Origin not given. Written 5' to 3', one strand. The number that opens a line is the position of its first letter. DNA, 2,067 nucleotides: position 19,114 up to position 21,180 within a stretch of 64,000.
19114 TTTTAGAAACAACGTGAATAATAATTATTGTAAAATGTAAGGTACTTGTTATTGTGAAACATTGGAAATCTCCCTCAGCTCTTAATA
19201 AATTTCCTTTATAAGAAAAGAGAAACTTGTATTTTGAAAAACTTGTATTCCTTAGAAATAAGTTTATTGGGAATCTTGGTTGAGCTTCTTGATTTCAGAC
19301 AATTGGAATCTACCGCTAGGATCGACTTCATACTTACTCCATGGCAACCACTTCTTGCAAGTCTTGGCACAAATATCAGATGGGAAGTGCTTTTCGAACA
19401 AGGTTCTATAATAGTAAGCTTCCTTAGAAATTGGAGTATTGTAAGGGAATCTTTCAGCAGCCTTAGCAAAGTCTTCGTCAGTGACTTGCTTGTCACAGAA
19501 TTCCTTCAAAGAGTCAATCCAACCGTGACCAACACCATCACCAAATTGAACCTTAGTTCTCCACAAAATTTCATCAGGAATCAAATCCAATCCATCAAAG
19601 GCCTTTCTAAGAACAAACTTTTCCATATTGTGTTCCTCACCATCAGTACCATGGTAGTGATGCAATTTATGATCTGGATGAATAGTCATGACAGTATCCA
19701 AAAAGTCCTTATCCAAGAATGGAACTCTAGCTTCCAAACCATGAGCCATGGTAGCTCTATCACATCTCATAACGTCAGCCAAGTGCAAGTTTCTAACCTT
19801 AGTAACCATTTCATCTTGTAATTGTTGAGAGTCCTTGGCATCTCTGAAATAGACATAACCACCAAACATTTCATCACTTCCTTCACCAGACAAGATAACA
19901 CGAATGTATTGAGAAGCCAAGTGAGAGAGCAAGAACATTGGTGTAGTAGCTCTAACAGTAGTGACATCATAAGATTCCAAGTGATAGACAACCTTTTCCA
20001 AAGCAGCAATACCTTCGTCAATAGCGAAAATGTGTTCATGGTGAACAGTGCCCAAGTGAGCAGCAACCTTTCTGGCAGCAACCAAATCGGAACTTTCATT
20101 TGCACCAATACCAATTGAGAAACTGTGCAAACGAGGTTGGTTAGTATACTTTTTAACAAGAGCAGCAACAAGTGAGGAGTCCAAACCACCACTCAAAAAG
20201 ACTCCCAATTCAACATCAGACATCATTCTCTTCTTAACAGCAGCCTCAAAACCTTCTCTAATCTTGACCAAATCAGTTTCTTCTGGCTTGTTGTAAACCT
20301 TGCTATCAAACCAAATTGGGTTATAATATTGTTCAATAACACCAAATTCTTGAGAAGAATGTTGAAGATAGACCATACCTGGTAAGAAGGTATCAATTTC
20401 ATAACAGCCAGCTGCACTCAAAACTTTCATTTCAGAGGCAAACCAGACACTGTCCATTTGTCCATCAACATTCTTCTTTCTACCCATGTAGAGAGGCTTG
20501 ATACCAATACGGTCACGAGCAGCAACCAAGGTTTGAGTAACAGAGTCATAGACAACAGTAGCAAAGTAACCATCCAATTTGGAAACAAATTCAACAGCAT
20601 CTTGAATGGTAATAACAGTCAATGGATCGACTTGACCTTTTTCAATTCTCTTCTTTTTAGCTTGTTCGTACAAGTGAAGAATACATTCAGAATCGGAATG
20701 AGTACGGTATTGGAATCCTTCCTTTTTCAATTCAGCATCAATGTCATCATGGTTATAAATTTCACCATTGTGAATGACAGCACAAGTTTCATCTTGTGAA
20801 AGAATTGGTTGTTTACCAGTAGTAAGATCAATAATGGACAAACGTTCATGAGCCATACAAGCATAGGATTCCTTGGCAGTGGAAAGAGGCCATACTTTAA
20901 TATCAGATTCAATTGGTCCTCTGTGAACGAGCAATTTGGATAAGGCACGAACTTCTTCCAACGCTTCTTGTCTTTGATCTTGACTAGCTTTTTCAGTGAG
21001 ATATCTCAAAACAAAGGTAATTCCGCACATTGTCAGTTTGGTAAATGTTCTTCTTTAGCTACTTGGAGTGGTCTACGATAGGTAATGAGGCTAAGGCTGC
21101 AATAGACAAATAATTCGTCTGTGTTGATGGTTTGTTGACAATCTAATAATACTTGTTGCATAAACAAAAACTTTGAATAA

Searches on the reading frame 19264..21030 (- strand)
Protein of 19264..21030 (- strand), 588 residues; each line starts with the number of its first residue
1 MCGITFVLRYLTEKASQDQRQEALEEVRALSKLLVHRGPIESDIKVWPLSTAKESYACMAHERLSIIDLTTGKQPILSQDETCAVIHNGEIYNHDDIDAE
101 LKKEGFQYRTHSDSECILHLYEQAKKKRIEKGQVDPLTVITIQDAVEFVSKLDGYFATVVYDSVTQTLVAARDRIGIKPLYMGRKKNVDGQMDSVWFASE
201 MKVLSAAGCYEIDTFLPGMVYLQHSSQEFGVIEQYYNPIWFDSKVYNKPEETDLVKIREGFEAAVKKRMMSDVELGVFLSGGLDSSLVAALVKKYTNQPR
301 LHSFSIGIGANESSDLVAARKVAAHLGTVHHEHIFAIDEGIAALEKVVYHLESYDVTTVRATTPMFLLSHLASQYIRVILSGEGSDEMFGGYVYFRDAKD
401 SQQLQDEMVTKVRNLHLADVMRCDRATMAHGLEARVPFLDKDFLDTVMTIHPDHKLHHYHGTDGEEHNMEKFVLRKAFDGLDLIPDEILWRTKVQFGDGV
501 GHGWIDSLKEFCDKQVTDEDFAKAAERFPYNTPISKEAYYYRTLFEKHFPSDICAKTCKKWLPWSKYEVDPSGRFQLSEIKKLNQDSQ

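Call 23: search_protein_families(library=pfam, proteins=[window:19264-21030:-], max_evalue=0.001)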
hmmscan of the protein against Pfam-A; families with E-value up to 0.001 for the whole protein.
window:19264-21030:- (588 aa): 5 families
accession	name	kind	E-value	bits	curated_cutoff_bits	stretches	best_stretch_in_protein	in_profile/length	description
PF00733.27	Asn_synthase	-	1.4e-79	268.8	21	2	256-400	1-142/354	Asparagine synthase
PF13537.11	GATase_7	-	1.5e-37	128.8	25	1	61-205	1-122/123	Glutamine amidotransferase domain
PF13522.11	GATase_6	-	3.6e-28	98.6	27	1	56-189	11-122/130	Glutamine amidotransferase domain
PF02540.23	NAD_synthase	-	1.8e-08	34.2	21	1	257-393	5-138/242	NAD synthase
PF12481.13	DUF3700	-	2.7e-05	24.2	27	1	147-223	124-195/228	Aluminium induced protein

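Call 24: list_cluster_members(proteins=[window:19267-21030:-, window:29156-31270:-, window:31971-32633:+, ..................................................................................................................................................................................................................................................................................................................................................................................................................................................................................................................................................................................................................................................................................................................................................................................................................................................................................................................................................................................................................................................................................])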
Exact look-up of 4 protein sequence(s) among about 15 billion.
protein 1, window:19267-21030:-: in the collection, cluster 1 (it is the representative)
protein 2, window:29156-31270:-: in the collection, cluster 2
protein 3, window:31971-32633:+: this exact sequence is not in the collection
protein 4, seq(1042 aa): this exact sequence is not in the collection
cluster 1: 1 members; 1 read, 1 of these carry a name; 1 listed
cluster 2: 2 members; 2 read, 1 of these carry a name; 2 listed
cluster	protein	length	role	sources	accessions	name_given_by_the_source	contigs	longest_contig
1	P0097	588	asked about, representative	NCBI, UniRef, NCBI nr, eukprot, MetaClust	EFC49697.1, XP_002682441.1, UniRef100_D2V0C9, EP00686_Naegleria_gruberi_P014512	asparagine synthetase [Naegleria gruberi] | asparagine synthase (glutamine-hydrolyzing) n=1 Tax=Naegleria gruberi TaxID=5762 ... | XP_002682441.1 asparagine synthetase [Naegleria gruberi strain NEG-M]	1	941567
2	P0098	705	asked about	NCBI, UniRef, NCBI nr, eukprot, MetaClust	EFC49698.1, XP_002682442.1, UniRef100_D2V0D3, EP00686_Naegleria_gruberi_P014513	hypothetical protein NAEGRDRAFT_78029 [Naegleria gruberi] | RGS domain-containing protein n=1 Tax=Naegleria gruberi TaxID=5762 RepID=D2V0D3_NAEGR | uncharacterized protein NAEGRDRAFT_78029 [Naegleria gruberi]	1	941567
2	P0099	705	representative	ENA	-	-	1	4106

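Call 70: find_encoding_contigs(protein=P0098, flank=10000, max_places=4)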
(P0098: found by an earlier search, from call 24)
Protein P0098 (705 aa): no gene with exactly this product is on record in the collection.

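Call 71: find_encoding_contigs(protein=P0099, flank=10000, max_places=4)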
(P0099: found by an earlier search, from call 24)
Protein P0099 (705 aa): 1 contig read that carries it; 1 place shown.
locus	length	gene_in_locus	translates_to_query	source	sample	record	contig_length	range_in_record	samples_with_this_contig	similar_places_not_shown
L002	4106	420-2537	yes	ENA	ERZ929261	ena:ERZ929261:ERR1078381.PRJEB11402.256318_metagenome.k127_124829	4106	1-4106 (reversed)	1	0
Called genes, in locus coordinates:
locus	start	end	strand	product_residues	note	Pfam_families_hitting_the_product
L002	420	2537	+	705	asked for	-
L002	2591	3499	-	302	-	PF00069:Pkinase, PF07714:PK_Tyr_Ser-Thr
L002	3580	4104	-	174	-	?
